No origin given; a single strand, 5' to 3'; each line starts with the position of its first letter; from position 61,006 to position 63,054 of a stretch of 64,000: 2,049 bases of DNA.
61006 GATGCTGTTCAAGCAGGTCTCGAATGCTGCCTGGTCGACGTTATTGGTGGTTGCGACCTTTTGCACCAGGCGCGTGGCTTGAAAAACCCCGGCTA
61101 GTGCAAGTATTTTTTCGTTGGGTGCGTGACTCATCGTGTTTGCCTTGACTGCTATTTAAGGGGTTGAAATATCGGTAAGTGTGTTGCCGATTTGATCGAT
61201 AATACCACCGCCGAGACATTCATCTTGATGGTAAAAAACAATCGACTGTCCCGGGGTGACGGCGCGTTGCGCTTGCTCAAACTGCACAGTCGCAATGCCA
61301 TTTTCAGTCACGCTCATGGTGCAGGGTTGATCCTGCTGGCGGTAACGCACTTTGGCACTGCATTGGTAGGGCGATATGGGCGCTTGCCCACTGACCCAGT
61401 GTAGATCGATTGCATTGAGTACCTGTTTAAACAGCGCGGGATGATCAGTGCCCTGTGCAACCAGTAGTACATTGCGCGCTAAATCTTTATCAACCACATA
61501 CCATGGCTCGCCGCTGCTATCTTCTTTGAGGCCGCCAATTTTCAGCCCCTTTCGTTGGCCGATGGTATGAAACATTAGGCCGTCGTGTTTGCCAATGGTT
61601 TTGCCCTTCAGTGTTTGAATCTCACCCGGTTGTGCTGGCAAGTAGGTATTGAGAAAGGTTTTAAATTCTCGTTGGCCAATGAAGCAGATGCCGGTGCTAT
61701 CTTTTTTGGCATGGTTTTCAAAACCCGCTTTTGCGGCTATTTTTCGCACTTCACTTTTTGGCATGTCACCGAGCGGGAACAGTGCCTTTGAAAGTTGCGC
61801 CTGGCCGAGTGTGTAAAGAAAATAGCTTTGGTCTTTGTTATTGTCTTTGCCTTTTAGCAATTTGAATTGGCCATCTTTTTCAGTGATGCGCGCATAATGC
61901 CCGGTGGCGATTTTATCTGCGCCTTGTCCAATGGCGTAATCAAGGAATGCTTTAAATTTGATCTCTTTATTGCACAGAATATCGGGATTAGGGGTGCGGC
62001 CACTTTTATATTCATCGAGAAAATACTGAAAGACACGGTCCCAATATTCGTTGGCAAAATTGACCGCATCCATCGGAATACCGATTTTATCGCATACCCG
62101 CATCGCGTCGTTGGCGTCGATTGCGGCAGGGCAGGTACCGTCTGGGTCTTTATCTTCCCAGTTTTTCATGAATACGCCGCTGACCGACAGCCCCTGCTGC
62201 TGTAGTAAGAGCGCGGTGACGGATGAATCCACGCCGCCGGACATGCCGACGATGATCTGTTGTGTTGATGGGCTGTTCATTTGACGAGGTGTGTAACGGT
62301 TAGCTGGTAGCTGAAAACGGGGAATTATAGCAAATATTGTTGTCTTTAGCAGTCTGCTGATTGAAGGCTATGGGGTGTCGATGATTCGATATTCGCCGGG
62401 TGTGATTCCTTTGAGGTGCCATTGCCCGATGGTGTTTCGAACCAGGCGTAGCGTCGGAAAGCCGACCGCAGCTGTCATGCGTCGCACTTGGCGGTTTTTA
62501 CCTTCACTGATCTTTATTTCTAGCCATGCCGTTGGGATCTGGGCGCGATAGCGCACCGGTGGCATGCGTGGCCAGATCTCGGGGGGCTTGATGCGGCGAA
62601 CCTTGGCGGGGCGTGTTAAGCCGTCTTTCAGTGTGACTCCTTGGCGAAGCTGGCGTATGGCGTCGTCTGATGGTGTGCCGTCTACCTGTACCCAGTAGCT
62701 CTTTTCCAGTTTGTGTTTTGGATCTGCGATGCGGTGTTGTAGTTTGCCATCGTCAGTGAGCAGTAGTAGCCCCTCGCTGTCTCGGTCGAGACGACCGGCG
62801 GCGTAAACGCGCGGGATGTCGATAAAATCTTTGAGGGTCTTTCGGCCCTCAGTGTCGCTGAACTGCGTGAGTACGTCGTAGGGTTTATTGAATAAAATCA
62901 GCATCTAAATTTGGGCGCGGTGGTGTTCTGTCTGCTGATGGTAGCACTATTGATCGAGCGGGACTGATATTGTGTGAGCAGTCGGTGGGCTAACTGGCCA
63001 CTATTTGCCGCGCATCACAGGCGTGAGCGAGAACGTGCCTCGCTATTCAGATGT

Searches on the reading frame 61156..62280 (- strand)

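Call 50: search_protein_families(library=pfam, proteins=[window:61156-62280:-], max_evalue=0.00001)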
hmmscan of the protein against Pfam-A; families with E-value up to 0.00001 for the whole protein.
window:61156-62280:- (374 aa): 4 families
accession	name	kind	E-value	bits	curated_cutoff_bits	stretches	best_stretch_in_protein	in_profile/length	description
PF03054.22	tRNA_Me_trans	-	4.5e-83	278.3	20.6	1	8-202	2-201/202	tRNA methyl transferase HUP domain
PF20259.3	tRNA_Me_trans_M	-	2.6e-24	85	27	1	207-276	1-66/66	tRNA methyl transferase PRC-barrel domain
PF20258.4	tRNA_Me_trans_C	-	4.4e-24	85.1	20.6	1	287-361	3-77/77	Aminomethyltransferase beta-barrel domain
PF02540.23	NAD_synthase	-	1.4e-06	28.1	21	0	5-78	17-84/242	NAD synthase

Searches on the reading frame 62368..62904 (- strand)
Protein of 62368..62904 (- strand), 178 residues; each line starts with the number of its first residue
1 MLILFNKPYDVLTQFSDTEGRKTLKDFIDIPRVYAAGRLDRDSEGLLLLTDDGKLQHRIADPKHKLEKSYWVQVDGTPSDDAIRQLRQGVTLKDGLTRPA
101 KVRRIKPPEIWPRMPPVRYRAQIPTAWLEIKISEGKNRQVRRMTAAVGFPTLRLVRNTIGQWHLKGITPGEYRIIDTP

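Call 51: search_protein_families(library=pfam, proteins=[window:62368-62904:-], max_evalue=0.01)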
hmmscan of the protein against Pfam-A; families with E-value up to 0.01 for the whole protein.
window:62368-62904:- (178 aa): 1 family
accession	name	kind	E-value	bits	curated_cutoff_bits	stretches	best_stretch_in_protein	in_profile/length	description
PF00849.27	PseudoU_synth_2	-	4.2e-20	73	26.8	1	2-146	2-152/152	RNA pseudouridylate synthase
